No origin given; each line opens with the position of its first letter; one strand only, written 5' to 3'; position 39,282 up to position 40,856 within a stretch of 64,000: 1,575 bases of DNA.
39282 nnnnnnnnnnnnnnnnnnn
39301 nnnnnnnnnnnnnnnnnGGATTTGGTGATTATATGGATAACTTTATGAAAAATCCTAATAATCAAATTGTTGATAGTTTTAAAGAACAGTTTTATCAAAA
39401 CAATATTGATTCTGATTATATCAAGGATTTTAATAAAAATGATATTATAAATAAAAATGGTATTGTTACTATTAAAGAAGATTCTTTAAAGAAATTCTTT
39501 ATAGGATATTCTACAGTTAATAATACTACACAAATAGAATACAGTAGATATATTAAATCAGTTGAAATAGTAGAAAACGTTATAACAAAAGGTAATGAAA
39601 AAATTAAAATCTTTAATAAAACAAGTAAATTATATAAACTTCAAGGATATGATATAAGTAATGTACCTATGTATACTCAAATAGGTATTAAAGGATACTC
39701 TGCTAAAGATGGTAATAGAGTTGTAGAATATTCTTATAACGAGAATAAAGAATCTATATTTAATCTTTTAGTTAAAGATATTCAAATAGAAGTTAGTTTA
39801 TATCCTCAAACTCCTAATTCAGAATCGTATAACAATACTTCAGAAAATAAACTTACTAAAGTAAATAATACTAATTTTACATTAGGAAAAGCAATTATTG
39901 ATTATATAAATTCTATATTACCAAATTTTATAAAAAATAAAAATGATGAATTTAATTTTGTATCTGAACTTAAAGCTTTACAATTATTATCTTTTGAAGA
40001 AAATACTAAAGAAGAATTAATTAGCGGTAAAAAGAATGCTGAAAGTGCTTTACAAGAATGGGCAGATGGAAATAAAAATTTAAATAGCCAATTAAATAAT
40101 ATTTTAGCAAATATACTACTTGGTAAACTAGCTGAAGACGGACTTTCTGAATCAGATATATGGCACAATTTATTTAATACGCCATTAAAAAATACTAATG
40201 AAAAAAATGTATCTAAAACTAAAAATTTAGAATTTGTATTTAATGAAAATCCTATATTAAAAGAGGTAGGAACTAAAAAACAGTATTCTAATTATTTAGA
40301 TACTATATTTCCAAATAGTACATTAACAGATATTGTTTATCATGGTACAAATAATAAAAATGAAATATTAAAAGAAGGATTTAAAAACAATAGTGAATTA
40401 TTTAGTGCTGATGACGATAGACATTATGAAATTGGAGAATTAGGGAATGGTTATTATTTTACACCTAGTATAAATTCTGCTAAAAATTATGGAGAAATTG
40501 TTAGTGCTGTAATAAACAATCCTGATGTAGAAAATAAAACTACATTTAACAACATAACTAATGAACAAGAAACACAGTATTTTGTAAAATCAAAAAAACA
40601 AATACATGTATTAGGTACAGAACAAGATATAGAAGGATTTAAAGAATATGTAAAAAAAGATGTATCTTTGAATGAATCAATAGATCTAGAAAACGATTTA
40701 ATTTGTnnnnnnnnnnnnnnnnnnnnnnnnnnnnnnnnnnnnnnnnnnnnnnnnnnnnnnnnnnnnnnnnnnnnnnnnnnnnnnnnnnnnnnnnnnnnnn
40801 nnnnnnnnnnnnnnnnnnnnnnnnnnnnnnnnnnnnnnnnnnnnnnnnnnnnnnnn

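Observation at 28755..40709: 3,984-aa giant virion protein embedding a crAss-type two-barrel RNA polymerase in a polyvalent effector chain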

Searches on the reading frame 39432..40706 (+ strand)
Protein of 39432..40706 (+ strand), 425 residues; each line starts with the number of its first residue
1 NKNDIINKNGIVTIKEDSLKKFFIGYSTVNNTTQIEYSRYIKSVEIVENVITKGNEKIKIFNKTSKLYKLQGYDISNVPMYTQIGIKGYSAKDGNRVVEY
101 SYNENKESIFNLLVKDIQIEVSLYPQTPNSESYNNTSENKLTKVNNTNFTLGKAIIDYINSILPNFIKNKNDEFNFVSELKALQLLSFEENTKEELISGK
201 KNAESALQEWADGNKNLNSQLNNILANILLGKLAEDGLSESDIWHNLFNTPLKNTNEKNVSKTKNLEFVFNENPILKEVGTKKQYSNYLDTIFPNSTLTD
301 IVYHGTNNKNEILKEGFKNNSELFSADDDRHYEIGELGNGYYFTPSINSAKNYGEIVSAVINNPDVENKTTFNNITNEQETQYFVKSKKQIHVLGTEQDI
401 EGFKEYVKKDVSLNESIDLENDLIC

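Call 20: search_dna_similar(query=window:39432-40706:+, collection=phages, mode=protein, max_rows=25, max_evalue=0.001)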
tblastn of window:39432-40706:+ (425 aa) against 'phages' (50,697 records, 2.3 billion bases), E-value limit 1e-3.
No match.

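Call 24: find_homologous_proteins(query=window:39432-40706:+, max_evalue=0.001)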
Query window:39432-40706:+ (425 aa): 23 proteins with E <= 0.001 among 7564 candidates.
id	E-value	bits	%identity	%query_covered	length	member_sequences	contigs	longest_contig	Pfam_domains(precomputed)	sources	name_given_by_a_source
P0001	3.2e-54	203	65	33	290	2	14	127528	-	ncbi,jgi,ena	jgi:hypothetical protein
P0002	4.9e-34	136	52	32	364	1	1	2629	-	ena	-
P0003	1.6e-13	69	29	38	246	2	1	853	-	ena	-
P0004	2.7e-13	68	41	32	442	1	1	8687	-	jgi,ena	jgi:hypothetical protein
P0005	1.7e-11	62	29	38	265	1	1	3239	PF18760.8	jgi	jgi:hypothetical protein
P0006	1.7e-11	62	35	33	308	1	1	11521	PF18760.8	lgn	-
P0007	2.9e-11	62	35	35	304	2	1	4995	PF18760.8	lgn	-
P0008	7.2e-11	60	53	12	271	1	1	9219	PF18760.8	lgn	-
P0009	1.0e-10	60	30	36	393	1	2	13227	PF18760.8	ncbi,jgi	jgi:hypothetical protein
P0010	1.6e-10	59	31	33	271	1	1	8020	PF18760.8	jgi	jgi:hypothetical protein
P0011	1.9e-10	59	54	12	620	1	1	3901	-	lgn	-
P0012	2.3e-10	59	31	40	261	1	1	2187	-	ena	-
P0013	4.3e-9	54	27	38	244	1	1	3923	PF18760.8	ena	-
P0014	8.1e-9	53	30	33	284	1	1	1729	PF18760.8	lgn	-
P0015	6.8e-8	50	55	12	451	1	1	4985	-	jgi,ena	jgi:hypothetical protein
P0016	8.7e-8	50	37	29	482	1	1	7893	-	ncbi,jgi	jgi:hypothetical protein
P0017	1.7e-7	49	29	33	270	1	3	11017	PF18760.8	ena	-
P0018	1.8e-6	46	35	29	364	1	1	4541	PF18760.8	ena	-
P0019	2.1e-6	46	34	29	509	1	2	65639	PF18760.8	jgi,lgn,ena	jgi:phage pi2 protein 07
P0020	6.3e-6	44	78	5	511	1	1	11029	PF18760.8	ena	-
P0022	7.5e-5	40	56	10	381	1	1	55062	PF18760.8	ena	-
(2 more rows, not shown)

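Call 25: search_protein_families(library=pfam, proteins=[P0001, P0002, P0004, P0005, P0006, P0009, P0016, P0019], max_evalue=1)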
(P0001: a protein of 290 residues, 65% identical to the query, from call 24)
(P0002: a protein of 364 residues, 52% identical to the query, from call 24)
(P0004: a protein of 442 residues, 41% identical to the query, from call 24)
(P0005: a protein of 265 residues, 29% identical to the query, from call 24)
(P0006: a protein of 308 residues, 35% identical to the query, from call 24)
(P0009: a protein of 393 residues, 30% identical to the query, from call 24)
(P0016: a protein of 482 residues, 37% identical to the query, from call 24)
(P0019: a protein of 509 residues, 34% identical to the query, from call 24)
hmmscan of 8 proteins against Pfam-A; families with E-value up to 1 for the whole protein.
P0001 (290 aa): 1 family
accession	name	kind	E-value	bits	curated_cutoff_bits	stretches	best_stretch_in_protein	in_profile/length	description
PF18760.7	ART-PolyVal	-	9.3e-05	23.7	31.2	1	160-222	8-62/140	ADP-Ribosyltransferase in polyvalent proteins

P0002 (364 aa): 11 families
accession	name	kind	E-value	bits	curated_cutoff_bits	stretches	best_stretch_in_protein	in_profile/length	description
PF14357.11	DUF4404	-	0.00066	20.7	27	1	72-115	1-44/83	Domain of unknown function (DUF4404)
PF09728.14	Taxilin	-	0.0011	18.6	30.3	1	215-286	42-116/302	Myosin-like coiled-coil protein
PF18760.7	ART-PolyVal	-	0.0025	19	31.2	1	128-262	7-99/140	ADP-Ribosyltransferase in polyvalent proteins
PF16064.11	DUF4806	-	0.003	18.3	25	1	76-149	15-81/90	Domain of unknown function (DUF4806)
PF04472.17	SepF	-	0.044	14.4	27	0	243-286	10-52/72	Cell division protein SepF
PF04108.17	ATG17_like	-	0.067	13.1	43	1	65-122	121-169/355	Autophagy protein ATG17-like domain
PF13025.11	DUF3886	-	0.084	13.5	25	1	88-114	11-37/68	Protein of unknown function (DUF3886)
PF04720.17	PDDEXK_6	-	0.38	11.1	25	0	225-286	29-90/220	PDDEXK-like family of unknown function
PF10303.14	DUF2408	-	0.43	11.6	25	1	218-276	19-75/130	Protein of unknown function (DUF2408)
PF05335.18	DUF745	-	0.65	10.1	33.3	0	73-109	61-97/183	Protein of unknown function (DUF745)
PF18409.7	Plk4_PB2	-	0.72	11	26.9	0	54-116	38-100/108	Polo-like Kinase 4 Polo Box 2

P0004 (442 aa): 2 families
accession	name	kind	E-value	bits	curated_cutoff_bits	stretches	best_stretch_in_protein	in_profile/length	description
PF18760.7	ART-PolyVal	-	0.0016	19.7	31.2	1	296-331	8-38/140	ADP-Ribosyltransferase in polyvalent proteins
PF13151.12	DUF3990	-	0.0033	17.5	32.2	1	296-382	2-84/152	Protein of unknown function (DUF3990)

P0005 (265 aa): 2 families
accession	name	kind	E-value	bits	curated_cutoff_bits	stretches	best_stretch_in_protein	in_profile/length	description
PF18760.7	ART-PolyVal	-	2e-12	48.5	31.2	1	44-178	8-130/140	ADP-Ribosyltransferase in polyvalent proteins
PF18846.6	baeRF_family5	-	0.12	12.9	27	0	176-208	88-120/132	Bacterial archaeo-eukaryotic release factor family 5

P0006 (308 aa): 5 families
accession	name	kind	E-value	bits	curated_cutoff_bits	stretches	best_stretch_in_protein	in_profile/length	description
PF18760.7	ART-PolyVal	-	1.8e-10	42.2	31.2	1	130-267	8-115/140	ADP-Ribosyltransferase in polyvalent proteins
PF08958.15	DUF1871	-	0.0057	17.5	22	1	180-213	10-43/77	Domain of unknown function (DUF1871)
PF13151.12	DUF3990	-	0.0086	16.2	32.2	1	130-175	2-43/152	Protein of unknown function (DUF3990)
PF23768.1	DUF7167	-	0.047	14.2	24.4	1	278-301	20-39/60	Domain of unknown function (DUF7167)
PF07106.19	TBPIP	-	0.076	13.4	22.8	1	194-234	3-43/62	TBPIP/Hop2 winged helix domain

P0009 (393 aa): 1 family
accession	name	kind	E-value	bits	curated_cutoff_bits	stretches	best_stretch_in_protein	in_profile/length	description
PF18760.7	ART-PolyVal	-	1.4e-06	29.6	31.2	1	80-161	8-79/140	ADP-Ribosyltransferase in polyvalent proteins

P0016 (482 aa): 1 family
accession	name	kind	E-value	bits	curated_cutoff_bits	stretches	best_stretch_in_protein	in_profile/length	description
PF24903.1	OB_MEIOB_N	-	0.07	12.8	27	1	8-95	27-119/140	MEIOB, N-terminal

P0019 (509 aa): 7 families
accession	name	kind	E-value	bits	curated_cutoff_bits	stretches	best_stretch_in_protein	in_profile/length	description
PF18760.7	ART-PolyVal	-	3.5e-13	51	31.2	1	209-321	8-130/140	ADP-Ribosyltransferase in polyvalent proteins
PF06905.18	FAIM1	-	0.0057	16.8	22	1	289-358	82-149/172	Fas apoptotic inhibitory molecule (FAIM1)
PF13673.13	Acetyltransf_10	-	0.0078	16.6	23.6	1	69-147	9-86/128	Acetyltransferase (GNAT) domain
PF17830.6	STI1-HOP_DP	-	0.076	13.4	29.1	0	7-22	19-34/55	STI1/HOP, DP domain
PF00583.31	Acetyltransf_1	-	0.091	13.5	20.7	1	95-144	38-91/116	Acetyltransferase (GNAT) family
PF10014.15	2OG-Fe_Oxy_2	-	0.13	12.4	23.1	1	44-91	68-117/192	2OG-Fe dioxygenase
PF12873.12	DUF3825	-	0.17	11.9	27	0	180-244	11-74/238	Domain of unknown function (DUF3825)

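Call 71: find_encoding_contigs(protein=P0001, flank=10000, max_places=4)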
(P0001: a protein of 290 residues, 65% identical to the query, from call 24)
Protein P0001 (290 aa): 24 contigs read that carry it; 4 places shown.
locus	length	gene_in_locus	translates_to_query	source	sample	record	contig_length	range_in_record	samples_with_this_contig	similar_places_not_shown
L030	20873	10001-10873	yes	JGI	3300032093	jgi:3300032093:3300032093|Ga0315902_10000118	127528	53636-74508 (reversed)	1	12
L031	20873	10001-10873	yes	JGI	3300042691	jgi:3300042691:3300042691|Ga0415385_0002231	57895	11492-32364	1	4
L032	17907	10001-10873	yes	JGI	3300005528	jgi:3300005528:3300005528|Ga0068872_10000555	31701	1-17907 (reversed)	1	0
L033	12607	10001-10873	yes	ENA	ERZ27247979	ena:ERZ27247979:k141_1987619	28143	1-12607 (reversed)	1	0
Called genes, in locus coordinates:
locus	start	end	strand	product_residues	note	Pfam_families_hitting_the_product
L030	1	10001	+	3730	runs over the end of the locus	-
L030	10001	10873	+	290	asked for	-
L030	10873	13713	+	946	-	-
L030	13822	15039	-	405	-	PF21189:PHA02142, PF09414:RNA_ligase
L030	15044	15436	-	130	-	-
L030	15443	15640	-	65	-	-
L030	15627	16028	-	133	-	PF24749:DUF7695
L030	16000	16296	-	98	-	-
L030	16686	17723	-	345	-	-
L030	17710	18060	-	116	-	PF18909:dGTP_diPhyd_N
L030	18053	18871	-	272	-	-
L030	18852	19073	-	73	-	-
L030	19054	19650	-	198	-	-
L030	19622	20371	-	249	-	PF02739:5_3_exonuc_N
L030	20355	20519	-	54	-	-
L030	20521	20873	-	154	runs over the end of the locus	PF01832:Glucosaminidase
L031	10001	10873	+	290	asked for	-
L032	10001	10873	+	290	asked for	-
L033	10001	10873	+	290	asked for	-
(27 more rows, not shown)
